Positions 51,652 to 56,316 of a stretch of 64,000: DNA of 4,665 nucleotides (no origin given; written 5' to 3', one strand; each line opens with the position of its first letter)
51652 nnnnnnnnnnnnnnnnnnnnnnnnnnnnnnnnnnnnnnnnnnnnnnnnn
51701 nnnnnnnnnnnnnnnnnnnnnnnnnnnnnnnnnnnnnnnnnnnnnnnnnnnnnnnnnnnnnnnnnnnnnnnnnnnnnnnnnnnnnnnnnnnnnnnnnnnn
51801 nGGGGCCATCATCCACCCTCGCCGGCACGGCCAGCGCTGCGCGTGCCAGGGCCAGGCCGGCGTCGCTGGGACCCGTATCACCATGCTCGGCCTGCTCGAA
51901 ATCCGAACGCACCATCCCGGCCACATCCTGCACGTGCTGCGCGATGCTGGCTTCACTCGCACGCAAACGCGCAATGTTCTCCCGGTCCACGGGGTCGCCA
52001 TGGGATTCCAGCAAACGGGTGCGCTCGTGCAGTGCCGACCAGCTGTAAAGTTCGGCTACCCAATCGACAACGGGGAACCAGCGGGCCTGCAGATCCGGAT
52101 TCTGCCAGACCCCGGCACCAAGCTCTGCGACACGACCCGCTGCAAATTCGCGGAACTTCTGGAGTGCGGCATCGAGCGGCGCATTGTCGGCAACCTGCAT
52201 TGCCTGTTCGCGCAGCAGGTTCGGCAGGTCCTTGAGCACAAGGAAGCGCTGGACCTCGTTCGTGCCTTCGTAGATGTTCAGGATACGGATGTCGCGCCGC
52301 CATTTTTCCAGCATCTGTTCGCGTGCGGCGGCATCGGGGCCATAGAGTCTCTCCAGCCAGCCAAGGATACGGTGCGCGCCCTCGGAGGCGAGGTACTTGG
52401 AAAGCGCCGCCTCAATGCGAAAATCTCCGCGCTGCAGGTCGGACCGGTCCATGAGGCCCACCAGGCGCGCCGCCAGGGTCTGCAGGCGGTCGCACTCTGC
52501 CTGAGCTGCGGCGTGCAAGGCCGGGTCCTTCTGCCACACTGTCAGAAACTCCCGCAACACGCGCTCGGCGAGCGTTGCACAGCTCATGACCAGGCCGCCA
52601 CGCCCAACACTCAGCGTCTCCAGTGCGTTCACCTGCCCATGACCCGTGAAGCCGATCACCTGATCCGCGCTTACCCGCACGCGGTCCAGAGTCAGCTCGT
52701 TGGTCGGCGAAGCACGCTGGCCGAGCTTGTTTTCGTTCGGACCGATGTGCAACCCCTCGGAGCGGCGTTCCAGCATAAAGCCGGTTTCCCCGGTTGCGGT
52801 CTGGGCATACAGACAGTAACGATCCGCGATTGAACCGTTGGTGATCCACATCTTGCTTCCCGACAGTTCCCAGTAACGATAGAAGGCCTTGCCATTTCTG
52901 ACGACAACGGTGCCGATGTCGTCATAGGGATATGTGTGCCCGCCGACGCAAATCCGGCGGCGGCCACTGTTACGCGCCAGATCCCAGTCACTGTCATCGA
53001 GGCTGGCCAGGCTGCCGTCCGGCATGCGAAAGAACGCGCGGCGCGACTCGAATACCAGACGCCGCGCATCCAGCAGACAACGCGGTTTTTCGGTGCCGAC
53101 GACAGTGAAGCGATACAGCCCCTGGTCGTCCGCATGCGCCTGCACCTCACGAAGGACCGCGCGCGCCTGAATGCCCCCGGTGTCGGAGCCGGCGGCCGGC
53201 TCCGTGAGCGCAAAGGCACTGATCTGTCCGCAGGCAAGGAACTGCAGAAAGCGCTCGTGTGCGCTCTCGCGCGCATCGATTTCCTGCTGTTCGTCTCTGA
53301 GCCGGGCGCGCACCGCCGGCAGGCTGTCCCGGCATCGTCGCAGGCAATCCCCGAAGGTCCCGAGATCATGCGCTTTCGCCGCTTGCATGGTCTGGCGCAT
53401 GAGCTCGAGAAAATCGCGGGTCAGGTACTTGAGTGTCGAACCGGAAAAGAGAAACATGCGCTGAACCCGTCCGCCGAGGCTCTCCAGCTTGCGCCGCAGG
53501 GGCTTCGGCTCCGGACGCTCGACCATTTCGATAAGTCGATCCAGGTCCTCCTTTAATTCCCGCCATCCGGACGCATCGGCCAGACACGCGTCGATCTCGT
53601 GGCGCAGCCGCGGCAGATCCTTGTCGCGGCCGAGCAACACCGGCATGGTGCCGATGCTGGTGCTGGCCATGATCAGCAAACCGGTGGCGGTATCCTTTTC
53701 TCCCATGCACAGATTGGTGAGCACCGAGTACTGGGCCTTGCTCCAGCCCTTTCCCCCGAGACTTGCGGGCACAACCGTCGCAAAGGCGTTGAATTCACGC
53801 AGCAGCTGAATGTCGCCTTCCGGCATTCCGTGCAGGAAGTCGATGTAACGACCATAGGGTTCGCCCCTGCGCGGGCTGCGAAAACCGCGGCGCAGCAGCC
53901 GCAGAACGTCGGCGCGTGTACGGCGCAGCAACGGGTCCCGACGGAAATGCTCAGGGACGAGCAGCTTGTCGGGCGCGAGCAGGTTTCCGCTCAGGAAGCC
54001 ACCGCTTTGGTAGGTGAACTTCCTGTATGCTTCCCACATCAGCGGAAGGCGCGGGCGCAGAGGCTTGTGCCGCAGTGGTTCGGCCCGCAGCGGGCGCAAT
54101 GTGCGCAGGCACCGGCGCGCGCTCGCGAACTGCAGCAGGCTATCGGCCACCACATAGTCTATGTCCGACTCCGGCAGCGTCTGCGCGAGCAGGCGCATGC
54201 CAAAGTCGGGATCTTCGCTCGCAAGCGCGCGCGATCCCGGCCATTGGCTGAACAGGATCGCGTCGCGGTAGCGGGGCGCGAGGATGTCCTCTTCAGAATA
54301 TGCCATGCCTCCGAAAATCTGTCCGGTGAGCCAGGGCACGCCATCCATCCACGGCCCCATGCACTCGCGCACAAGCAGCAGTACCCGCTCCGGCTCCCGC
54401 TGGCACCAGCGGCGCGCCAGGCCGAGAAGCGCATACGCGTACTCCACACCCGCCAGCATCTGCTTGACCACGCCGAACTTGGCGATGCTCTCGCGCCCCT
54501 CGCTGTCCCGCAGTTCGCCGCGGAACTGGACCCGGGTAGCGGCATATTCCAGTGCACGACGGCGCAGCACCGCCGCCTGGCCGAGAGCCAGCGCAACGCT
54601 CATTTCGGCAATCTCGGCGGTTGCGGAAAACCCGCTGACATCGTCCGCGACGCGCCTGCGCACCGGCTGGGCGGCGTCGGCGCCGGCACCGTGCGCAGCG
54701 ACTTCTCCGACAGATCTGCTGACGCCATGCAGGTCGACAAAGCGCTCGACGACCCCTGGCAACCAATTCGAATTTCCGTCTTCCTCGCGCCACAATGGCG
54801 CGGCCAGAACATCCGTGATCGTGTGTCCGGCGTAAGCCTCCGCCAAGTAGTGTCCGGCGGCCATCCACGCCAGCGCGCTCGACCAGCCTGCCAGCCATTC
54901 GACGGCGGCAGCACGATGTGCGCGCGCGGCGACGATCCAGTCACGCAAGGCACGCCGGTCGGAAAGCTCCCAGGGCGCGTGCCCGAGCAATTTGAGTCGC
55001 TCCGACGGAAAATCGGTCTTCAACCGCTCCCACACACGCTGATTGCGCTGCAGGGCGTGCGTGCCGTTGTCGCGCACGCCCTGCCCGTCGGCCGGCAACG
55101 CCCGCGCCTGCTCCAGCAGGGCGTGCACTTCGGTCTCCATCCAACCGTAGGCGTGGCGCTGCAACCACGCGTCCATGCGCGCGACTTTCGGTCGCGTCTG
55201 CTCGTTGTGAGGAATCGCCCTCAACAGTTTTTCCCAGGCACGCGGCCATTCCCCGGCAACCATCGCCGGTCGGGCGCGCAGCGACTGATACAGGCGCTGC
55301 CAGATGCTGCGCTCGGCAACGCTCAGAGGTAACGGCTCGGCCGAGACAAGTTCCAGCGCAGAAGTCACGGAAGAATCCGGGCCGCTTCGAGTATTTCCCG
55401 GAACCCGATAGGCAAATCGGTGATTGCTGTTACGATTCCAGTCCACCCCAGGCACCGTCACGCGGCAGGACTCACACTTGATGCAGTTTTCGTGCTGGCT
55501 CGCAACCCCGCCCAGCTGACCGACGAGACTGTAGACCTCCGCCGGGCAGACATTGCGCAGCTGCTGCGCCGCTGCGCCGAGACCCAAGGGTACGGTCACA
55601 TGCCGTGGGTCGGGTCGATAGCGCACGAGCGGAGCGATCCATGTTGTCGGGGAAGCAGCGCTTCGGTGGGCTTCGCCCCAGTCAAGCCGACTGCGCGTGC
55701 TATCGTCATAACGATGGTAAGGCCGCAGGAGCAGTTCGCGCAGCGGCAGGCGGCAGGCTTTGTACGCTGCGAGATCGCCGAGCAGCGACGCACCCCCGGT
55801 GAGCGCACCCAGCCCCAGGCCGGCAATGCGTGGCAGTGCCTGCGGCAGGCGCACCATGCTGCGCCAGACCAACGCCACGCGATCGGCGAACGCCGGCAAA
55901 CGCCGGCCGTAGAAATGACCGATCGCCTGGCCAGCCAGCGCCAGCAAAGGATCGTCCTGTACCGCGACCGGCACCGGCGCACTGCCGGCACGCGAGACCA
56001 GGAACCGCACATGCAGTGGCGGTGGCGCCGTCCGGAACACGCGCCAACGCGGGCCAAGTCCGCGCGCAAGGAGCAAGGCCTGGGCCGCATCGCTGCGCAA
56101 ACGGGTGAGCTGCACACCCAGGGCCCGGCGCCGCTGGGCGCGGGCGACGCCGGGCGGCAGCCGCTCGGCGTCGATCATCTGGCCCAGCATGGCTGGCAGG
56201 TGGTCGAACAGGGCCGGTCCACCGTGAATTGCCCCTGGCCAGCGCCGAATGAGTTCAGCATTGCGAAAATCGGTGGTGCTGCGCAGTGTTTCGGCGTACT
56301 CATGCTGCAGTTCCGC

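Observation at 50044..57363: Single 2439-aa polypeptide fusing acyl-CoA dehydrogenase, ETF alpha/beta, and FixC/FixX-type ETF:quinone oxidoreductase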

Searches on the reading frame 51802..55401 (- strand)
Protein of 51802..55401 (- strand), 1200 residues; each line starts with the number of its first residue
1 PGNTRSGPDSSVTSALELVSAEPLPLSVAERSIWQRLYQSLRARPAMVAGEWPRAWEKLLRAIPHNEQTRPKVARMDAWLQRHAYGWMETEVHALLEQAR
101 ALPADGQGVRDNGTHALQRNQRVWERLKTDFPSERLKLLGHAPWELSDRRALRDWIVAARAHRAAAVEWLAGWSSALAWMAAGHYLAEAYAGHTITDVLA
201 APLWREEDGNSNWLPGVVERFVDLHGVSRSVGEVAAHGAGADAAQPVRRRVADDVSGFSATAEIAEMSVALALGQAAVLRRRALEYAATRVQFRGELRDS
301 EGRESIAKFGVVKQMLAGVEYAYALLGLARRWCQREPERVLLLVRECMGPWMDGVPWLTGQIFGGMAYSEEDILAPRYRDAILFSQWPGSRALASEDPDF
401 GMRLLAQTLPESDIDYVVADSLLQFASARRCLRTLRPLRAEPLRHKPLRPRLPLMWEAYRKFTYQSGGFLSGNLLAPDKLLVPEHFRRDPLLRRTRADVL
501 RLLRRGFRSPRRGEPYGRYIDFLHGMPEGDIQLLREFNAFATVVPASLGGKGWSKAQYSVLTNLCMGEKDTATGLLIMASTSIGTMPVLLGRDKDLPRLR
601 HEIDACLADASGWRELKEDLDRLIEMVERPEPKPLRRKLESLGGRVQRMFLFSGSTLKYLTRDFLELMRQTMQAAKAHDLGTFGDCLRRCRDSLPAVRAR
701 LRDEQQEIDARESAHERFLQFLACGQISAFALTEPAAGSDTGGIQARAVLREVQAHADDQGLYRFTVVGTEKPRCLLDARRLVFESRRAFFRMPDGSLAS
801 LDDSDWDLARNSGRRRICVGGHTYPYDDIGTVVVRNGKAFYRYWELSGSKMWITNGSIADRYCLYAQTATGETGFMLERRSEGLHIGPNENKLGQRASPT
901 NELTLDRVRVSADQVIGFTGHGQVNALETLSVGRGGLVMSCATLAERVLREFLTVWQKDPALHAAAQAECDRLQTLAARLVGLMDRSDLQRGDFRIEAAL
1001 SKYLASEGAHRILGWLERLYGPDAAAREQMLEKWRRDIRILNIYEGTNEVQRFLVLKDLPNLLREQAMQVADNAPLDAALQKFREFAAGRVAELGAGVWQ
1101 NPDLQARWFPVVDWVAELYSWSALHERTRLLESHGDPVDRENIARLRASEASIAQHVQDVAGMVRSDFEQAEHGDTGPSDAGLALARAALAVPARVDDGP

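Call 54: predict_structure(alignment_id=A5)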
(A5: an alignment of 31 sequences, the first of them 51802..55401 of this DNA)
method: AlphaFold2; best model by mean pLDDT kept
length: 1200 residues; sequences in the alignment: 31
mean_pLDDT: 87.7   pTM: 0.86
mean pLDDT of the five models: 87.7, 87.4, 85.8, 85.6, 84.4
residues with pLDDT >= 90: 753; 70-90: 352; 50-70: 49; < 50: 46
segments of 3 or more residues with pLDDT < 50: 1-8, 10-17, 369-371, 735-742, 891-900, 1195-1200
pLDDT, mean of each block of 10 residues (from residue 1): 35 47 84 89 82 89 85 92 92 90 64 79 91 91 93 96 95 95 97 96 93 95 94 93 95 92 96 94 87 74 86 94 94 95 91 89 62 77 85 78 84 78 90 87 71 90 93 94 95 96 93 88 85 94 94 95 92 87 87 92 95 95 92 91 93 86 93 90 95 95 94 97 91 52 73 93 92 94 93 94 85 89 92 93 90 72 89 91 76 43 84 94 79 86 93 92 95 96 89 91 94 92 90 84 79 92 91 96 95 90 90 97 97 92 93 95 91 80 90 52
secondary structure, 60 per line:
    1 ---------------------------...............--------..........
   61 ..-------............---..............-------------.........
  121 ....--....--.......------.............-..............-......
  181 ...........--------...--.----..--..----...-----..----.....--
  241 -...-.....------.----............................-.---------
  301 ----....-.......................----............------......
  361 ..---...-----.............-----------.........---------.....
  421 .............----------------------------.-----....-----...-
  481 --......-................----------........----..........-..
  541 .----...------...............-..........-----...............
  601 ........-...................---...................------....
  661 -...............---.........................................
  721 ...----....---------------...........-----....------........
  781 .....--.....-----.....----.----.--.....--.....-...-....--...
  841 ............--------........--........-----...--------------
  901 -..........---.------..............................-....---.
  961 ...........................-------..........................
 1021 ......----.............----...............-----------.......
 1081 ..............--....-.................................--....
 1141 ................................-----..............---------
elements in order (helices of 4 or more, strands of 3 or more residues): H28-42 H51-62 H70-81 H85-98 H112-124 H127-130 H133-139 H146-158 H160-173 H175-191 E200-202 E220-222 E234-238 E246-250 H262-289 H310-332 H337-348 H355-362 H374-386 H398-406 H416-433 H468-471 H483-488 H490-505 H516-523 H528-537 H555-569 H571-580 H586-608 H610-628 H632-650 H657-660 H662-676 H680-723 E728-731 E747-757 E763-766 E773-778 E782-785 E788-792 E798-802 E815-819 E822-826 E828-830 E832-835 E838-852 E861-868 E871-878 E884-886 E902-911 H922-951 H953-956 H960-986 H995-1025 H1031-1043 H1048-1062 H1074-1094 H1097-1100 H1102-1134 H1137-1172 H1178-1191

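Call 58: fold_search(model_id=the predicted structure, library=pdb)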
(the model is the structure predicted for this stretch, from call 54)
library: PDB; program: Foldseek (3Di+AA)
matches with E <= 10: 436; with E <= 0.001: 282
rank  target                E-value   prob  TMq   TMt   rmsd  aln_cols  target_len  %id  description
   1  2uxw                  1.9e-14  1.00  0.35  0.71   7.1       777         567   19  Crystal structure of human very long chain acyl-CoA dehydrogenase (ACADVL) (released 2007-05-01)
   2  8ca1_A                5.3e-14  1.00  0.35  0.68   7.8       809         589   18  Cryo-EM structure of the ACADVL dimer from Mus musculus. (released 2023-12-20)
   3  7s7g                  6.2e-14  1.00  0.36  0.71   6.3       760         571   19  Crystal Structure Analysis of Human VLCAD (released 2022-09-28)
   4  3b96                  8.2e-14  1.00  0.36  0.74   6.1       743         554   19  Structural Basis for Substrate Fatty-Acyl Chain Specificity: Crystal Structure of Human Very-Long-Chain Acyl-CoA Dehydro (released 2008-02-12)
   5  8phf_A                2.7e-13  1.00  0.34  0.70   7.4       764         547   17  Cryo-EM structure of human ACAD9-S191A (released 2024-01-24)
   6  3owa_D                9.1e-13  1.00  0.35  0.69   8.9       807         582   16  Crystal Structure of Acyl-CoA Dehydrogenase complexed with FAD from Bacillus anthracis (released 2010-10-13)
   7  3owa_C                1.4e-12  1.00  0.34  0.65   9.9       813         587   15  Crystal Structure of Acyl-CoA Dehydrogenase complexed with FAD from Bacillus anthracis (released 2010-10-13)
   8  2z1q_A                1.6e-12  1.00  0.34  0.69   8.8       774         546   17  Crystal structure of acyl CoA dehydrogenase (released 2008-05-13)
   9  3owa_A                1.7e-12  1.00  0.35  0.67   9.1       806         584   16  Crystal Structure of Acyl-CoA Dehydrogenase complexed with FAD from Bacillus anthracis (released 2010-10-13)
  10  8phe_A                1.8e-12  1.00  0.34  0.71   6.9       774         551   16  ACAD9-WT in complex with ECSIT-CTER (released 2024-01-24)
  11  3owa_B                3.0e-12  1.00  0.34  0.68   9.5       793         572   16  Crystal Structure of Acyl-CoA Dehydrogenase complexed with FAD from Bacillus anthracis (released 2010-10-13)
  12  2z1q_B                5.6e-12  1.00  0.34  0.70   8.6       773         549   18  Crystal structure of acyl CoA dehydrogenase (released 2008-05-13)
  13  6fah_C                7.9e-10  1.00  0.25  0.76   6.8       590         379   17  Molecular basis of the flavin-based electron-bifurcating caffeyl-CoA reductase reaction (released 2018-01-24)
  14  9w61_B                2.1e-09  1.00  0.25  0.73   9.8       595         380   18  Butyryl CoA dehydrogenase with FAD (released 2025-11-26)
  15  9w61_A                2.3e-09  1.00  0.25  0.75   9.7       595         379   17  Butyryl CoA dehydrogenase with FAD (released 2025-11-26)
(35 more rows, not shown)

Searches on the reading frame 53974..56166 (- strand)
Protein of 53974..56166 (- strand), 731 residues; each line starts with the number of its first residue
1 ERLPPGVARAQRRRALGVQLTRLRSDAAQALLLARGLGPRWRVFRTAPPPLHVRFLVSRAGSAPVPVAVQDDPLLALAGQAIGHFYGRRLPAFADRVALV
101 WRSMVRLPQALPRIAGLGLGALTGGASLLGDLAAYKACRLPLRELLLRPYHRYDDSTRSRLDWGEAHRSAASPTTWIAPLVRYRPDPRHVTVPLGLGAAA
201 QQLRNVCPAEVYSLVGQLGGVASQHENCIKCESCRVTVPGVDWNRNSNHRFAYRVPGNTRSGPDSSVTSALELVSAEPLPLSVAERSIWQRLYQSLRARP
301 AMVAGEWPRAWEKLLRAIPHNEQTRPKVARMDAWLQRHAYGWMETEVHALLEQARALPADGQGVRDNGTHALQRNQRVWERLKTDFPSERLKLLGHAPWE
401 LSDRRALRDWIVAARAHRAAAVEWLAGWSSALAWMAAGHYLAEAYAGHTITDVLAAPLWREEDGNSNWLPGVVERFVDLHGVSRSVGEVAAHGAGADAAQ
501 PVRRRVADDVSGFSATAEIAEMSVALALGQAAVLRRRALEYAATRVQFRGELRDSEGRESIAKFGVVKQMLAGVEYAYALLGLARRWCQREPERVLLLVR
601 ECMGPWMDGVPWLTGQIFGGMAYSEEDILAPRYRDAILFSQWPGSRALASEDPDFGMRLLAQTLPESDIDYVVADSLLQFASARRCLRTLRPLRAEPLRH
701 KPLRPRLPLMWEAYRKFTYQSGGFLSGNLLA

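Call 30: search_protein_representatives(protein=window:53974-56166:-)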
Query: 731 residues. Proteins with E-value up to 0.001 (for the whole library): 73; up to 1e-10: 55; up to 1e-30: 7. The best 73 are listed.
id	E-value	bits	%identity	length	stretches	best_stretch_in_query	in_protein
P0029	1.6e-163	562.3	46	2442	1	10-730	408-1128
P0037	7.5e-88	312.2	41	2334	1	18-647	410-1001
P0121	4.8e-87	309.5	41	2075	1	17-726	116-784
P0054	5.8e-74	266.3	41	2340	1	76-666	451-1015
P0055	1.5e-66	241.8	41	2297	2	384-653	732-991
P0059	6.2e-64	233.1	41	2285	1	39-731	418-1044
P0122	8.8e-60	219.4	53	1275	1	476-707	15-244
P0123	5.9e-28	114.2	41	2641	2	519-648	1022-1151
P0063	6.8e-26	107.4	34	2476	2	519-640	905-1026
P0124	3.9e-25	104.8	46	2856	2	515-637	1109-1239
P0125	2.7e-23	98.8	40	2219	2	523-638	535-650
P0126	2.7e-23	98.7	42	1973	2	529-644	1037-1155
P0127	1.8e-21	92.7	41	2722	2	522-641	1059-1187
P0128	2.4e-21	92.3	42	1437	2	503-640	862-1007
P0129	6.9e-21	90.8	37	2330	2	496-650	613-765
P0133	2.3e-20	89.1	38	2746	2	496-645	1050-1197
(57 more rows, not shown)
